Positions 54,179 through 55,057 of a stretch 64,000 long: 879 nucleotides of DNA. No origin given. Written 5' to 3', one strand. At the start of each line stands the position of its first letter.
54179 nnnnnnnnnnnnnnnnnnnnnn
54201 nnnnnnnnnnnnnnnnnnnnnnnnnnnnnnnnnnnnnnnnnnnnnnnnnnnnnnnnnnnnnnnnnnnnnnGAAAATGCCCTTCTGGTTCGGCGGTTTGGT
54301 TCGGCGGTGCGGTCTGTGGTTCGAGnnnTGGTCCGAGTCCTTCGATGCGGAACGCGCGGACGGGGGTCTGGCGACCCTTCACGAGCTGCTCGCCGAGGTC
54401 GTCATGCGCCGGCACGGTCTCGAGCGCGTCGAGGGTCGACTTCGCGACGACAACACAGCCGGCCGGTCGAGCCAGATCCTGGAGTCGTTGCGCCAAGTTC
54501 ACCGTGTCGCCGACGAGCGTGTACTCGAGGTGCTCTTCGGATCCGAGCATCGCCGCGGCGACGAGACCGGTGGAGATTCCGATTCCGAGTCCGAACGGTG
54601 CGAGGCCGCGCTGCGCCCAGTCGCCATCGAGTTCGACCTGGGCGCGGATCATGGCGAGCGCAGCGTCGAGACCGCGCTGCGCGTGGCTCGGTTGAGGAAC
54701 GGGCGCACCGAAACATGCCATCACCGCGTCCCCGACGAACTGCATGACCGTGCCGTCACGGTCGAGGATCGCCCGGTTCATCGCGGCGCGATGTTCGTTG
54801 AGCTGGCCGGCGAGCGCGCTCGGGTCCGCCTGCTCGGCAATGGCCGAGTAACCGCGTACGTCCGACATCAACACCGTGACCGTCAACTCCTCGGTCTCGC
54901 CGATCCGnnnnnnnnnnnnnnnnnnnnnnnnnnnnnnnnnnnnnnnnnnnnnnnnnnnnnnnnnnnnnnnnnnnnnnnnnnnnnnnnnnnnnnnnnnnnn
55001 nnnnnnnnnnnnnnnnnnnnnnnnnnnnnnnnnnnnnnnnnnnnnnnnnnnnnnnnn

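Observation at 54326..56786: Cyclase / CNB-domain gene pair: a cNMP receptor with an unknown N-terminal domain of about 235 aa next to its probable nucleotide source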

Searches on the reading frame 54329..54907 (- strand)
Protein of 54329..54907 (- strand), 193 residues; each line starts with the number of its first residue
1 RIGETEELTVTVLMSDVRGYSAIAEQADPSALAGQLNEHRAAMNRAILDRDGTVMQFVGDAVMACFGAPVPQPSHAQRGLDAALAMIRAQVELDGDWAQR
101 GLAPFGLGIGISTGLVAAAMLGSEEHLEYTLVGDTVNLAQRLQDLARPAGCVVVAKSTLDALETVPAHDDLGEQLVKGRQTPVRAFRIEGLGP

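Call 51: search_solved_structures(query=window:54329-54907:-, max_evalue=0.00001, show_alignments=5)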
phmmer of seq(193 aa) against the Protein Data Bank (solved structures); distinct sequences matched with E-value up to 0.00001: 52.
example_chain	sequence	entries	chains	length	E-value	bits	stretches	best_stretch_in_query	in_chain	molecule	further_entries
3r5g_A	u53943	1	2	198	9.4e-26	93.8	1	4-188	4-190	CyaB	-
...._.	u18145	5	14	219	1.3e-23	86.9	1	7-155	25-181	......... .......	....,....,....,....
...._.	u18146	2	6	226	1.4e-23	86.8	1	8-155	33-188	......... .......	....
2w01_A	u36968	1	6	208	2.6e-23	85.9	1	9-192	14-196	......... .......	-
6fht_A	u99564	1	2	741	4.2e-22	81.9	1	9-192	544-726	Bacteriophytochrome,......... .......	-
6sir_A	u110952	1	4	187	3.2e-12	49.7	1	8-165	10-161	Nucleotide cyclase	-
1yk9_A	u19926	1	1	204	3.7e-12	49.5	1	10-158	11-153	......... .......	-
5oyh_A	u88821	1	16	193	4.2e-12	49.4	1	8-166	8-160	Nucleotide cyclase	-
5x4t_A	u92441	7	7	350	6.8e-12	48.7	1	11-158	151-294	Photoactivated adenylyl cyclase | Family 3 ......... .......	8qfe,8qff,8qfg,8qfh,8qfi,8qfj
9f1z_A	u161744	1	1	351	6.9e-12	48.7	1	11-158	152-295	Family 3 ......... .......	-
6ao9_A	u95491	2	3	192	7.3e-12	48.6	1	8-179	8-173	Bacterio-rhodopsin/guanylyl cyclase 1 fusion protein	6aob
5x4u_A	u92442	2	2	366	7.5e-12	48.5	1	11-158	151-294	Photoactivated adenylyl cyclase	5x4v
7pd4_A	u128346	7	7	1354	8e-12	48.5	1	9-163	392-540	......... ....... 9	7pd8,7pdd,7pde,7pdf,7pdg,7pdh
8buz_A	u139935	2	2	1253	8e-12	48.5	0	9-163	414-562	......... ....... type 8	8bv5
4yus_A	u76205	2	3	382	8.3e-12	48.4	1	11-158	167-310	Family 3 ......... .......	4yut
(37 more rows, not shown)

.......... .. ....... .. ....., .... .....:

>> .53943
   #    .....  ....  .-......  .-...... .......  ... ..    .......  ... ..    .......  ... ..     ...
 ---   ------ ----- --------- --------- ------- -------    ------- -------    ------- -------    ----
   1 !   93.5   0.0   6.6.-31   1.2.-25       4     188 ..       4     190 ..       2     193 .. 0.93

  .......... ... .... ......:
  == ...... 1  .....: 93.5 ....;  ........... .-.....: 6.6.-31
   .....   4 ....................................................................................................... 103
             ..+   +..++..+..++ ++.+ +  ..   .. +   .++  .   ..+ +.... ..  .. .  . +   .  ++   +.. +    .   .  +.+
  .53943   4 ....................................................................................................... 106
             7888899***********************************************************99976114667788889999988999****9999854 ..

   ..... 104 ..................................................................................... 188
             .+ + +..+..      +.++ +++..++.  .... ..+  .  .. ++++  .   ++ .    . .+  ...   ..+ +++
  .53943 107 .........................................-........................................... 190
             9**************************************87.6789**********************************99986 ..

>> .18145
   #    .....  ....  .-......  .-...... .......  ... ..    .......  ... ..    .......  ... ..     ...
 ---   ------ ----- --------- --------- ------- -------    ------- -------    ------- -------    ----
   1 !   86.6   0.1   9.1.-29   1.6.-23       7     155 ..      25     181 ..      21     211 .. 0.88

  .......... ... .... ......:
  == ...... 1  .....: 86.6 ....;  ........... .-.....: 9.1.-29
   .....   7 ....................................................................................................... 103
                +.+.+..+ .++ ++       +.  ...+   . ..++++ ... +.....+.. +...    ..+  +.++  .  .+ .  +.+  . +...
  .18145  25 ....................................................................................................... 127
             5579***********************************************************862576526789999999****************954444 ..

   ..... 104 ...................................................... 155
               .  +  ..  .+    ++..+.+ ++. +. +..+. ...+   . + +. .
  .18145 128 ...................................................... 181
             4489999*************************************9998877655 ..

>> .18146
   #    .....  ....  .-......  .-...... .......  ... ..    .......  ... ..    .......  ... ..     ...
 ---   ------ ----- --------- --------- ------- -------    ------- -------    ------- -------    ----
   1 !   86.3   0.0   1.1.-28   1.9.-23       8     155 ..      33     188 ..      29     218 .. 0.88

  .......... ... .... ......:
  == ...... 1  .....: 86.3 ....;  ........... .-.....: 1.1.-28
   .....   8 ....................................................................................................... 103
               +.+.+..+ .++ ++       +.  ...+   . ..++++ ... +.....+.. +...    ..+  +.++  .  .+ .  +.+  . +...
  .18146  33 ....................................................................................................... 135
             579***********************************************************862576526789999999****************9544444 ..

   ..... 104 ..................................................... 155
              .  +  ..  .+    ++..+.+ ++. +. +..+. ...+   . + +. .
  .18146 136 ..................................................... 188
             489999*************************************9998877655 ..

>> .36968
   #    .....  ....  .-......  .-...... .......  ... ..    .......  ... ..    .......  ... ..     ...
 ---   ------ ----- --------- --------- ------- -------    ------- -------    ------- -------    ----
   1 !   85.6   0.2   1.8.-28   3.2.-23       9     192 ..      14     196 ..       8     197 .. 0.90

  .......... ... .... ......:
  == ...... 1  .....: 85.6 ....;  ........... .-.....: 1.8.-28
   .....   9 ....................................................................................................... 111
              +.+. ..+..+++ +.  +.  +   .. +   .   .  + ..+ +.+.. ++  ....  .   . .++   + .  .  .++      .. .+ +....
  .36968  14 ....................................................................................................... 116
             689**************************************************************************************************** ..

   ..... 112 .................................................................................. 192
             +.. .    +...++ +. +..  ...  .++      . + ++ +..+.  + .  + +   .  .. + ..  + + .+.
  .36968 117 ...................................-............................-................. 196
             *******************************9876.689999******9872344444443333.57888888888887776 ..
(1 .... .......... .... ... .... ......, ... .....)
